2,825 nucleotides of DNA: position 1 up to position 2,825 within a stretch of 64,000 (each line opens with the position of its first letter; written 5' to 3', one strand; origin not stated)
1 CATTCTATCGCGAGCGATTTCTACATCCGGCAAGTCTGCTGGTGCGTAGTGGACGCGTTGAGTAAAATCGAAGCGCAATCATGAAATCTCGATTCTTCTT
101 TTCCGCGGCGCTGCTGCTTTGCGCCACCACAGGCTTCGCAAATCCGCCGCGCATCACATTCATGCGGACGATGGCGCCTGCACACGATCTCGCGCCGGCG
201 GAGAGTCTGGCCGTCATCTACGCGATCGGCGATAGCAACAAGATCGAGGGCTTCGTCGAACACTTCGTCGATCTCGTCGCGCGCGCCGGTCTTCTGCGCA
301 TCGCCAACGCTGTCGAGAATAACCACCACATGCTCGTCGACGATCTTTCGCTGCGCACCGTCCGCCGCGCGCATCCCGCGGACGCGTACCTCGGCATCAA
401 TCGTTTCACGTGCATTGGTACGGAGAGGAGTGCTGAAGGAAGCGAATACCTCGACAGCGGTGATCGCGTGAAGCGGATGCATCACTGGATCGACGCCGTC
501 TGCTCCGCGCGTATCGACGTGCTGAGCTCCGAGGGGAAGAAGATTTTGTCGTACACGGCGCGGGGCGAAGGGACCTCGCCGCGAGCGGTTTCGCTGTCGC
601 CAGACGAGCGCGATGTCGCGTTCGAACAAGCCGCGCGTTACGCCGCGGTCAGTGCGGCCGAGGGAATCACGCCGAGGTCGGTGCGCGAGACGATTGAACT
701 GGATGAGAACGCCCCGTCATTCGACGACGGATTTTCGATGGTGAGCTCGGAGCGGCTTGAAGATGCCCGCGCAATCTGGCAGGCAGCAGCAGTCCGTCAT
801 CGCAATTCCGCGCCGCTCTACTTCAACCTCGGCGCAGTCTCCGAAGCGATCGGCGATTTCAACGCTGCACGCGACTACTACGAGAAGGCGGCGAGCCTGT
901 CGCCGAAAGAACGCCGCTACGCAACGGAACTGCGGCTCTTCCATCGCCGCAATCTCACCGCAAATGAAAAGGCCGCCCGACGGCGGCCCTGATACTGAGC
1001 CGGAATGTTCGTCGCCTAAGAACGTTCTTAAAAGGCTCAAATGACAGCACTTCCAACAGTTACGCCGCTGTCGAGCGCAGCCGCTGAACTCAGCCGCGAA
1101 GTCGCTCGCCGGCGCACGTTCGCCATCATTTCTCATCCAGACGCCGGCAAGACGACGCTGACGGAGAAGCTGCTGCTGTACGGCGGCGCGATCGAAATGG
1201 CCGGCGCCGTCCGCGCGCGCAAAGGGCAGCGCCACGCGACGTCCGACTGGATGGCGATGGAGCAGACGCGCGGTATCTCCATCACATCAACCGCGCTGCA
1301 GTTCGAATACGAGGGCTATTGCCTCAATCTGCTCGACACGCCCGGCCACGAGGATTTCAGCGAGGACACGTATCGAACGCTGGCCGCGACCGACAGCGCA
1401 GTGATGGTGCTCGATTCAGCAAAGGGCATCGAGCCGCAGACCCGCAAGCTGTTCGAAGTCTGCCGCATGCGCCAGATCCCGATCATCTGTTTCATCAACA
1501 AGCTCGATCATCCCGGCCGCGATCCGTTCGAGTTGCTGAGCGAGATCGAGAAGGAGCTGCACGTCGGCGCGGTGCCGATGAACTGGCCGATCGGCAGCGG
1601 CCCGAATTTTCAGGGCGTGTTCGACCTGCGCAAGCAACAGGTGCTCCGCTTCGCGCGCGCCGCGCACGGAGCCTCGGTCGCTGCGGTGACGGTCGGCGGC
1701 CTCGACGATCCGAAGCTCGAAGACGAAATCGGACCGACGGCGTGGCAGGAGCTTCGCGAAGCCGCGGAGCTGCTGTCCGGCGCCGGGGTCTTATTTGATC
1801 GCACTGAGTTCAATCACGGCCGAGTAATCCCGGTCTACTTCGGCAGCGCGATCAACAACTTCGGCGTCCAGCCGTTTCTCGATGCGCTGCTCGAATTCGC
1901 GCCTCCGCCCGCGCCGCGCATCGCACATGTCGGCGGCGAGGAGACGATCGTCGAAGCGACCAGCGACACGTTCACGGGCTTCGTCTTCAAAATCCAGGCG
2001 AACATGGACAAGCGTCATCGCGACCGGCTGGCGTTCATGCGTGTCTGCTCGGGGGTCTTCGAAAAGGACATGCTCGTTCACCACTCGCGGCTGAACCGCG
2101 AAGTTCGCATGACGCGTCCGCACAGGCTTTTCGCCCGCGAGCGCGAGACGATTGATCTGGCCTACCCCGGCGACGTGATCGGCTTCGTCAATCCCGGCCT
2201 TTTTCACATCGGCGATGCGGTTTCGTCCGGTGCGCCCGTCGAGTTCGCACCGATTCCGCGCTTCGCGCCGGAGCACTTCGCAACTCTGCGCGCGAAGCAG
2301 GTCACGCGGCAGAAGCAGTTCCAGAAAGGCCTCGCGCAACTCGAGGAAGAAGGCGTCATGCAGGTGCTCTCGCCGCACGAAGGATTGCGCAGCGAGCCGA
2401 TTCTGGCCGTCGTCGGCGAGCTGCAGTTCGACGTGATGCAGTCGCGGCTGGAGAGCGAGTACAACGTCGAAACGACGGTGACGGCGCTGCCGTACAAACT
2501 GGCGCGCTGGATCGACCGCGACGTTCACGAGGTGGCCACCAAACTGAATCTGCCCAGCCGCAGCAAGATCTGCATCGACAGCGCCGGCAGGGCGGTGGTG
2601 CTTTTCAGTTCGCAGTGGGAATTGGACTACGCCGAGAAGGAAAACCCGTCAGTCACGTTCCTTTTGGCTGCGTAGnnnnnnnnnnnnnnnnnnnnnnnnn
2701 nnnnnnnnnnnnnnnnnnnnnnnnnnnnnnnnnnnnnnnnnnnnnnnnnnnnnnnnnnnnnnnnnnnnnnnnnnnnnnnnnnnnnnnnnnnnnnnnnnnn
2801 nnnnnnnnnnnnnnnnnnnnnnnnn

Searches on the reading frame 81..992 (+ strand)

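Call 64: search_protein_families(library=pfam, proteins=[window:81-992:+])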
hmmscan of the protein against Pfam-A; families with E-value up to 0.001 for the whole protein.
window:81-992:+ (303 aa): 5 families
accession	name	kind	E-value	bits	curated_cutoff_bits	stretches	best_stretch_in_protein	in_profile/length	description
PF07719.23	TPR_2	-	1.4e-06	28.4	27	1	245-276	2-33/34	Tetratricopeptide repeat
PF13424.12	TPR_12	-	3.6e-06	27.5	30.1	1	224-273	24-74/77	Tetratricopeptide repeat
PF13181.12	TPR_8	-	6.2e-06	26.4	25.7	1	244-276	1-33/34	Tetratricopeptide repeat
PF00515.34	TPR_1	-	3.6e-05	23.8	27.8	1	244-276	1-33/34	Tetratricopeptide repeat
PF13428.12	TPR_14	-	0.00065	20.6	23.5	0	248-283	5-40/44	Tetratricopeptide repeat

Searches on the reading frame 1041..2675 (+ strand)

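Call 64: search_protein_families(library=pfam, proteins=[window:1041-2675:+])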
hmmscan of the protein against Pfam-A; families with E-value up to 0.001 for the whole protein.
window:1041-2675:+ (544 aa): 6 families
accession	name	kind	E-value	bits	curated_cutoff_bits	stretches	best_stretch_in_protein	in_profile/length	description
PF00009.33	GTP_EFTU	-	4.3e-54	183.4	26.5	1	23-288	2-187/188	Elongation factor Tu GTP binding domain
PF16658.11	RF3_C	-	1e-43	148.8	40.1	1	402-531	1-131/132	Class II release factor RF3, C-terminal domain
PF22042.2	EF-G_D2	-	3.3e-22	78.8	27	1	311-396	2-83/84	Elongation factor G domain 2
PF01926.29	MMR_HSR1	-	6e-07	30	21.9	1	27-154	2-113/113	50S ribosome-binding GTPase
PF14492.12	EFG_III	-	0.00017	22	27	1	413-481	7-74/75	Elongation Factor G, domain III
PF03144.31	GTP_EFTU_D2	-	0.00022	22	30.3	1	329-392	2-70/73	Elongation factor Tu domain 2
